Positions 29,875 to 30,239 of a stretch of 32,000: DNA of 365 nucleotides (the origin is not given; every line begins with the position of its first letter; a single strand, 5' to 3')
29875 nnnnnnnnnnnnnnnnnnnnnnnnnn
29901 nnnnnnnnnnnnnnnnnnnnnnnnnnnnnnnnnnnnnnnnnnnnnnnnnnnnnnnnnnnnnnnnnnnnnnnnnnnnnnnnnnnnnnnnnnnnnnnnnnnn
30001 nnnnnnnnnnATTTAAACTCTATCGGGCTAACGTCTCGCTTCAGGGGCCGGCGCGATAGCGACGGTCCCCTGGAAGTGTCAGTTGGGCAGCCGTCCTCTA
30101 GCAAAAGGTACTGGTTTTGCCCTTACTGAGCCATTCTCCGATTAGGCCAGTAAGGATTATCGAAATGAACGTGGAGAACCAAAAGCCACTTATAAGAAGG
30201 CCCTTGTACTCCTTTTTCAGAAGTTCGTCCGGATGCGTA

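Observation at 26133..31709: Chromosomal integron: intI, divergent attI and a four-cassette minus-strand array with homogeneous attC sites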

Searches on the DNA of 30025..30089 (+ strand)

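Call 36: build_rna_model(alignment_id=A4, structure=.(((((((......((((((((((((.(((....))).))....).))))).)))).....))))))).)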
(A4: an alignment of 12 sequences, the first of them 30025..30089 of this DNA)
Model R1 built from alignment A4 (12 sequences, 69 columns); structure: as given.
model positions 65; base pairs 22; branch points 0; effective number of sequences 2.31; information 0.863 bits per position. Calibrated on 0.2 Mb of random sequence (short: E-values are rough).
structure used (alignment columns):
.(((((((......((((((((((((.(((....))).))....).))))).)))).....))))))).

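Call 37: search_with_rna_model(model_id=R1, source=window, filters=off, max_evalue=10, show_alignments=5)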
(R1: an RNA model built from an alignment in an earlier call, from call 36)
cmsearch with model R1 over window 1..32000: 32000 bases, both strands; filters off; matches with E-value up to 10: 21.
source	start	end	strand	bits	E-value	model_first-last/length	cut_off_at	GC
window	30025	30089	+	83.6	1.1e-21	1-65/65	no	0.66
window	29242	29306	+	81.9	3.6e-21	1-65/65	no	0.57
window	26136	26200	+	65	2.6e-16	1-65/65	no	0.58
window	30025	30089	-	23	0.00032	1-65/65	no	0.66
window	29242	29306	-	12.8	0.29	1-65/65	no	0.57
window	11677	11745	-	10.7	1.1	1-65/65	no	0.65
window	6883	6915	-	9.9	1.9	1-65/65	no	0.67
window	6913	6944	+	8.9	3.7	1-65/65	no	0.66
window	11614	11643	-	8.9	3.8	1-65/65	no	0.7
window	8061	8112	-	8.6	4.7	1-65/65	no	0.63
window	14434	14457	-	8.4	5.1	1-65/65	no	0.58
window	11614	11643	+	8.3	5.4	1-65/65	no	0.7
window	17164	17187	+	8.3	5.5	1-65/65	no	0.67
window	28588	28613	+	8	6.7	1-65/65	no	0.5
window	10924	10955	-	8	7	1-65/65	no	0.75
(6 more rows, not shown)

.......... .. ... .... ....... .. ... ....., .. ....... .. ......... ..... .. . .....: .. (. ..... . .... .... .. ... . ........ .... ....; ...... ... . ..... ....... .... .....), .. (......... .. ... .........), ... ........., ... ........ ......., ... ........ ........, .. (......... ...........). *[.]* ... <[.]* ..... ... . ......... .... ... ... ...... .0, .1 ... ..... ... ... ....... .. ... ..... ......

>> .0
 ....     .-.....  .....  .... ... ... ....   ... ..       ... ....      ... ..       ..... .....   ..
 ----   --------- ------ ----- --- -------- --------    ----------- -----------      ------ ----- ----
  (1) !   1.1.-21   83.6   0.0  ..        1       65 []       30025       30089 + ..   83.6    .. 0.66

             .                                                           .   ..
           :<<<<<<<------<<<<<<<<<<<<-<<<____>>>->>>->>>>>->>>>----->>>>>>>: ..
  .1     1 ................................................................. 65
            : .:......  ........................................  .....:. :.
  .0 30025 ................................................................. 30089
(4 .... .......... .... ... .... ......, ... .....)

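Call 38: search_with_rna_model(model_id=R1, sources=[L008, L009, L010, L011, L012, L013, L014, L015, L016, L017, L018, L019, L020, L021, L022, L023, L024, L025, L026, L027, L028, L029, L030, L031, L032, L033, L034, L035, L036, L037, L038, L039, L040, L041, L042, L043, L044, L045, L046, L047, L048, L049, L050, L051, L052, L053, L054, L055, L056, L057, L058, L059, L060, L061, L062, L063, L064, L065, L066, L067, L068, L069, L070, L071, L072, L073, L074, L075, L076, L077, L078, L079, L080, L081, L082, L083, L084, L085, L086, L087, L088, L089], max_evalue=1)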
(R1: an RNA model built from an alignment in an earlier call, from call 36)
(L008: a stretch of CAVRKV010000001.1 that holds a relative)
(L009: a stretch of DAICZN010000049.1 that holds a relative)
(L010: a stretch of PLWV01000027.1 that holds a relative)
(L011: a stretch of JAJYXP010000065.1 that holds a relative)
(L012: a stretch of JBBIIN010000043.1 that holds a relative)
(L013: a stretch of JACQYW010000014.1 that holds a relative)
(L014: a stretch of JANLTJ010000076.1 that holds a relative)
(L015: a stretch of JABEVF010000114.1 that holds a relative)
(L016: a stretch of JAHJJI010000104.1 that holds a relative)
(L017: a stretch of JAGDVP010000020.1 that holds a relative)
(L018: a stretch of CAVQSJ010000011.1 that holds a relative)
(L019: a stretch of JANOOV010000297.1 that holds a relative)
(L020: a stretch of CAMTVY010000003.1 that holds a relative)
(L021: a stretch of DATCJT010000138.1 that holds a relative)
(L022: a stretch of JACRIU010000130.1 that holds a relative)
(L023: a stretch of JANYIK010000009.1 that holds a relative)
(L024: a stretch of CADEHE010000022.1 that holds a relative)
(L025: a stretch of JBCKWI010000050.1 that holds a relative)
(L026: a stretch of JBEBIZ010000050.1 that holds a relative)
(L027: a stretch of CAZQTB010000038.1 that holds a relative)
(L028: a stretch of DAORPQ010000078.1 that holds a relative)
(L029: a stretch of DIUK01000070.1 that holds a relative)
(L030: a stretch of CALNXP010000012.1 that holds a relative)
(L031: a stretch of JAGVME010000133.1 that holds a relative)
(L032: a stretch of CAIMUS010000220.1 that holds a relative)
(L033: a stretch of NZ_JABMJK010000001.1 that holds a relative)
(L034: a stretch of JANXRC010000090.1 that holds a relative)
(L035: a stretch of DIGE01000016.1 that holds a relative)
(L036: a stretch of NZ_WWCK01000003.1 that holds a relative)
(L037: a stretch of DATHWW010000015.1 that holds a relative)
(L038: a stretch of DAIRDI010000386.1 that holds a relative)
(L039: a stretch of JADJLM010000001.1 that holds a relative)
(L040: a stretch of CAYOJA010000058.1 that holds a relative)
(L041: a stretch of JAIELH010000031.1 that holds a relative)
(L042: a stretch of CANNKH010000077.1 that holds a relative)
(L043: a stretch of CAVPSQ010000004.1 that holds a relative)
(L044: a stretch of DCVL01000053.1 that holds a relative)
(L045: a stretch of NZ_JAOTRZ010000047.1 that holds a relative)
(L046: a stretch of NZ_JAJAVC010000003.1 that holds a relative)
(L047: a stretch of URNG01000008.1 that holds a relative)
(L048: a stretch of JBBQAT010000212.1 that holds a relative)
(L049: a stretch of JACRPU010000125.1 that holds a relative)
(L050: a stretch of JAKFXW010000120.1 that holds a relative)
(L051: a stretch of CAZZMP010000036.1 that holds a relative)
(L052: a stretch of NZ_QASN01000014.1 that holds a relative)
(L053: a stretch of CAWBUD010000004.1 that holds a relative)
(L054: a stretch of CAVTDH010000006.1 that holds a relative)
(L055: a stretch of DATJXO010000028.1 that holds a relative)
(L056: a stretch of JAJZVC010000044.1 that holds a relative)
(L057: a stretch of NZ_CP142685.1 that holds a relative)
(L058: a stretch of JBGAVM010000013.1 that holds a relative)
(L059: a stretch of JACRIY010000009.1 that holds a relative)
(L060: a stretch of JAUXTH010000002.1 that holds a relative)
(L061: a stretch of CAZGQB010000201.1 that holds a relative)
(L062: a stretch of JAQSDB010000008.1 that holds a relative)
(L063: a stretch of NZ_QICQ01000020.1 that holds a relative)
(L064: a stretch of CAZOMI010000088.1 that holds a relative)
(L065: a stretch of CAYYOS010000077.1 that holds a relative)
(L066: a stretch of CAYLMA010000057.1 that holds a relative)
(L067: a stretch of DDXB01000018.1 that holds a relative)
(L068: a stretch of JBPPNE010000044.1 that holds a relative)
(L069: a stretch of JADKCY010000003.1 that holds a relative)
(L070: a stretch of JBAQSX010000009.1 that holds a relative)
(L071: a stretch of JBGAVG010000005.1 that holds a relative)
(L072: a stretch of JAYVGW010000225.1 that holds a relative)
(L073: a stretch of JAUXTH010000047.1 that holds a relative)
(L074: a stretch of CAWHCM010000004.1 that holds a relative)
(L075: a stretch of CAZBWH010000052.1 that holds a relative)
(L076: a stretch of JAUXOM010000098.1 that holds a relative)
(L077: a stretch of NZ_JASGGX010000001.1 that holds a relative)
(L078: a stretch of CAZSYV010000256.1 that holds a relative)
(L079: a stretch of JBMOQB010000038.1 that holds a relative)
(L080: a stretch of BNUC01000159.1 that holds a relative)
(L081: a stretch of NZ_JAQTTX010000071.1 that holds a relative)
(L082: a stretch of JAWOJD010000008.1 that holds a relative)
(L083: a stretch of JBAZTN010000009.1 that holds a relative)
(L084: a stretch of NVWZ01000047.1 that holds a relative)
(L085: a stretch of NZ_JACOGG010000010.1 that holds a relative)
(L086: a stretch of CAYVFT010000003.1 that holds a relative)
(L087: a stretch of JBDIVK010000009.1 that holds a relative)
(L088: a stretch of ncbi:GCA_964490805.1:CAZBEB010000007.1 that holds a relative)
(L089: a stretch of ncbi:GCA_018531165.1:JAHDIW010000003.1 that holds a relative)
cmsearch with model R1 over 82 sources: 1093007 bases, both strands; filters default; matches with E-value up to 1: 49.
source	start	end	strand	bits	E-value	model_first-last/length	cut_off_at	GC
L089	9150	9214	-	87.1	3.9e-21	1-65/65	no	0.65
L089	6945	7009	-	85.8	9.2e-21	1-65/65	no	0.65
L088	7221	7285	+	82.4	8.5e-20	1-65/65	no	0.65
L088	8504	8568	+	82.3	9.5e-20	1-65/65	no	0.62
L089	8719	8782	-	80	4.4e-19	1-65/65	no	0.66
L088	7780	7844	+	78.4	1.2e-18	1-65/65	no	0.62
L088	9392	9455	+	75.2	1e-17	1-65/65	no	0.66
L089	7808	7876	-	74.8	1.3e-17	1-65/65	no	0.61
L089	9883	9947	-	74.5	1.6e-17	1-65/65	no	0.62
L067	1320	1388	+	46.3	2.2e-09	1-65/65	no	0.62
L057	5634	5696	+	45.2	4.4e-09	1-65/65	no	0.57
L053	2638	2697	+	44.5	7e-09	1-65/65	no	0.68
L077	8975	9034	+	40.5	1e-07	1-65/65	no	0.58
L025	5819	5877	+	40.2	1.3e-07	1-65/65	no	0.64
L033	6994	7052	+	39.3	2.2e-07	1-65/65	no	0.59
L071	8884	8952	+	38.4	4e-07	1-65/65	no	0.62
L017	339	403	+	36.8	1.2e-06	1-65/65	no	0.62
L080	145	207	+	36.2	1.8e-06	1-65/65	no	0.6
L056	118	182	+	36.1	1.9e-06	1-65/65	no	0.6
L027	3173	3243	+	34.2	6.6e-06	1-65/65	no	0.61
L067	2027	2098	+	32.2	2.6e-05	1-65/65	no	0.65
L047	5477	5541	+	32.1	2.6e-05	1-65/65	no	0.65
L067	3017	3088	+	32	2.8e-05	1-65/65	no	0.61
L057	8407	8478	+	31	5.5e-05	1-65/65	no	0.53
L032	630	691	+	30.9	5.9e-05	1-65/65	no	0.65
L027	894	963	+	29.6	0.00014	1-65/65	no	0.6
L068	123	184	+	29.6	0.00014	1-65/65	no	0.52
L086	4978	5043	+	28.9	0.00022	1-65/65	no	0.7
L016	4702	4770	+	28.6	0.00027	1-65/65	no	0.55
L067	179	240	+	28.6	0.00027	1-65/65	no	0.52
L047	2164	2225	+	27.5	0.00058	1-65/65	no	0.52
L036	8715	8773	+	27.2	0.00067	1-65/65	no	0.56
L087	7205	7268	+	25.1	0.0027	1-65/65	no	0.59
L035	6612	6673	+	22.9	0.012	1-65/65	no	0.5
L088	7781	7843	-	22.7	0.013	1-65/65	no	0.62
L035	4916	4981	+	22.3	0.018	1-65/65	no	0.56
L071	7766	7827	+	21.1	0.039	1-65/65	no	0.56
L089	6945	7009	+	21.1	0.039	1-65/65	no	0.65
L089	9151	9213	+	21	0.043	1-65/65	no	0.65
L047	5477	5541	-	19.4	0.12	1-65/65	no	0.65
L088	7221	7285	-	19.3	0.13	1-65/65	no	0.65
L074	8030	8087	+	19.2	0.14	1-65/65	no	0.72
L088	8504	8568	-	18.6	0.21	1-65/65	no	0.62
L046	6598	6658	+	18.4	0.24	1-65/65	no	0.48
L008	7202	7261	+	17.4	0.47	1-65/65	no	0.57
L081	1017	1099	+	16.9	0.65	1-65/65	no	0.6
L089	8719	8782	+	16.5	0.82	1-65/65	no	0.66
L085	3219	3308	+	16.3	0.95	1-65/65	no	0.6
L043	2540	2601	+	16.3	0.96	1-65/65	no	0.66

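Call 40: search_with_rna_model(model_id=R1, sources=[L016, L017, L025, L027, L032, L033, L035, L036, L047, L053, L056, L057, L067, L068, L071, L077, L080, L086, L087, L088, L089, window], max_evalue=0.001, make_alignment=true)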
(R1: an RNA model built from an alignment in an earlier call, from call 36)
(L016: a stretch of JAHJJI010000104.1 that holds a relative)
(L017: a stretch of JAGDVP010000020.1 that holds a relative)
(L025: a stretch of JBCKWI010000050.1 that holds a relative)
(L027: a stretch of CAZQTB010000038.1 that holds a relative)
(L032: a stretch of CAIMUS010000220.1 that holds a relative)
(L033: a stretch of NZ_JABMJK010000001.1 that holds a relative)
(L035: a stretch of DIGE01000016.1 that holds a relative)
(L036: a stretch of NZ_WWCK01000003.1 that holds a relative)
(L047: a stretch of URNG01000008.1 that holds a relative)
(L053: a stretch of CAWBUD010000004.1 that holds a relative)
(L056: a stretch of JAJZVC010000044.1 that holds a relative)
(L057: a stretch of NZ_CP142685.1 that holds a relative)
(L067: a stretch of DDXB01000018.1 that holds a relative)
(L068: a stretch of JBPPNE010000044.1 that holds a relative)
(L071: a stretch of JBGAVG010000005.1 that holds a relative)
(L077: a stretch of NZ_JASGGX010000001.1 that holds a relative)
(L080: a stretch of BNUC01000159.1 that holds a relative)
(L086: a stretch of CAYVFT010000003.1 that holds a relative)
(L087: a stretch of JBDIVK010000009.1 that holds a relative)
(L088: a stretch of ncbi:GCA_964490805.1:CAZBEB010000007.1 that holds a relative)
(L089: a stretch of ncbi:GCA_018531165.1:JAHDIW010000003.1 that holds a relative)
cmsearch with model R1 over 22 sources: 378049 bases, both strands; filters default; matches with E-value up to 0.001: 40.
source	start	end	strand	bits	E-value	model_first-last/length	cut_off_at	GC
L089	9150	9214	-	87.1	1.3e-21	1-65/65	no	0.65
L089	6945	7009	-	85.8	3.2e-21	1-65/65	no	0.65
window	30025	30089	+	83.6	1.3e-20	1-65/65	no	0.66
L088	7221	7285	+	82.4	2.9e-20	1-65/65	no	0.65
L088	8504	8568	+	82.3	3.3e-20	1-65/65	no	0.62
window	29242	29306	+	81.9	4.2e-20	1-65/65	no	0.57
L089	8719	8782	-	80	1.5e-19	1-65/65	no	0.66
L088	7780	7844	+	78.4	4.2e-19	1-65/65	no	0.62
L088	9392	9455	+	75.2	3.5e-18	1-65/65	no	0.66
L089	7808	7876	-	74.8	4.6e-18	1-65/65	no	0.61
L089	9883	9947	-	74.5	5.6e-18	1-65/65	no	0.62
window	26136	26200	+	65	3.1e-15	1-65/65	no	0.58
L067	1320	1388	+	46.3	7.7e-10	1-65/65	no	0.62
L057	5634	5696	+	45.2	1.5e-09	1-65/65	no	0.57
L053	2638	2697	+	44.5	2.4e-09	1-65/65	no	0.68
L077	8975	9034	+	40.5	3.6e-08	1-65/65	no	0.58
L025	5819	5877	+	40.2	4.3e-08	1-65/65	no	0.64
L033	6994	7052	+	39.3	7.7e-08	1-65/65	no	0.59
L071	8884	8952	+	38.4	1.4e-07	1-65/65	no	0.62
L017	339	403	+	36.8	4e-07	1-65/65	no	0.62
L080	145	207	+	36.2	6.3e-07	1-65/65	no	0.6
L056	118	182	+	36.1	6.6e-07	1-65/65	no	0.6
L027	3173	3243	+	34.2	2.3e-06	1-65/65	no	0.61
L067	2027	2098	+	32.2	8.9e-06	1-65/65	no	0.65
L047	5477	5541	+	32.1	9e-06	1-65/65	no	0.65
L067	3017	3088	+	32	9.7e-06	1-65/65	no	0.61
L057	8407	8478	+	31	1.9e-05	1-65/65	no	0.53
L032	630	691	+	30.9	2e-05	1-65/65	no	0.65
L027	894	963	+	29.6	4.9e-05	1-65/65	no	0.6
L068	123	184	+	29.6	5e-05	1-65/65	no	0.52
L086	4978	5043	+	28.9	7.5e-05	1-65/65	no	0.7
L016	4702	4770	+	28.6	9.2e-05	1-65/65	no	0.55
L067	179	240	+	28.6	9.2e-05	1-65/65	no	0.52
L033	7539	7597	+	28.2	0.00013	1-65/65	no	0.63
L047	2164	2225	+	27.5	0.0002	1-65/65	no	0.52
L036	8715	8773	+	27.2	0.00023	1-65/65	no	0.56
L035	7107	7189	+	26.8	0.0003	1-65/65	no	0.58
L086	5536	5598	+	26.1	0.00048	1-65/65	no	0.67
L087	7205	7268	+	25.1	0.00095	1-65/65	no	0.59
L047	3284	3350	+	25.1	0.00097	1-65/65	no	0.61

Alignment A5: 40 matches aligned to the model, 98 columns, each read 5' to 3' on its own strand. Consensus structure (alignment columns), stored with it:
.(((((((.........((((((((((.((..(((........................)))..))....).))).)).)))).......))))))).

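Call 41: build_rna_model(alignment_id=A5)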
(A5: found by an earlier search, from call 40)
Model R2 built from alignment A5 (40 sequences, 98 columns); structure: stored with the alignment.
model positions 65; base pairs 22; branch points 0; effective number of sequences 7.05; information 0.862 bits per position. Calibrated on 0.2 Mb of random sequence (short: E-values are rough).
structure used (alignment columns):
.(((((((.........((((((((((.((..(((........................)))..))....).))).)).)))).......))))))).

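Call 42: search_with_rna_model(model_id=R2, source=window, filters=off, max_evalue=10, show_alignments=6)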
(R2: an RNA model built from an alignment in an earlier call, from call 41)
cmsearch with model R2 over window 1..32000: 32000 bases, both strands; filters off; matches with E-value up to 10: 8.
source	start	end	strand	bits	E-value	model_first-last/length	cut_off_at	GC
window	30025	30089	+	75.6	1.5e-17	1-65/65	no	0.66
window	29242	29306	+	74.5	2.8e-17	1-65/65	no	0.57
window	26136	26200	+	49.9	8e-11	1-65/65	no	0.58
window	26555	26615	+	23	0.00092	1-65/65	no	0.54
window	30025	30089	-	22.7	0.0011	1-65/65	no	0.66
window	29242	29306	-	17.7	0.024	1-65/65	no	0.57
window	8748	8786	+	8.1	7.7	1-65/65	no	0.69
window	21279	21310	+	7.8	9.3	1-65/65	no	0.62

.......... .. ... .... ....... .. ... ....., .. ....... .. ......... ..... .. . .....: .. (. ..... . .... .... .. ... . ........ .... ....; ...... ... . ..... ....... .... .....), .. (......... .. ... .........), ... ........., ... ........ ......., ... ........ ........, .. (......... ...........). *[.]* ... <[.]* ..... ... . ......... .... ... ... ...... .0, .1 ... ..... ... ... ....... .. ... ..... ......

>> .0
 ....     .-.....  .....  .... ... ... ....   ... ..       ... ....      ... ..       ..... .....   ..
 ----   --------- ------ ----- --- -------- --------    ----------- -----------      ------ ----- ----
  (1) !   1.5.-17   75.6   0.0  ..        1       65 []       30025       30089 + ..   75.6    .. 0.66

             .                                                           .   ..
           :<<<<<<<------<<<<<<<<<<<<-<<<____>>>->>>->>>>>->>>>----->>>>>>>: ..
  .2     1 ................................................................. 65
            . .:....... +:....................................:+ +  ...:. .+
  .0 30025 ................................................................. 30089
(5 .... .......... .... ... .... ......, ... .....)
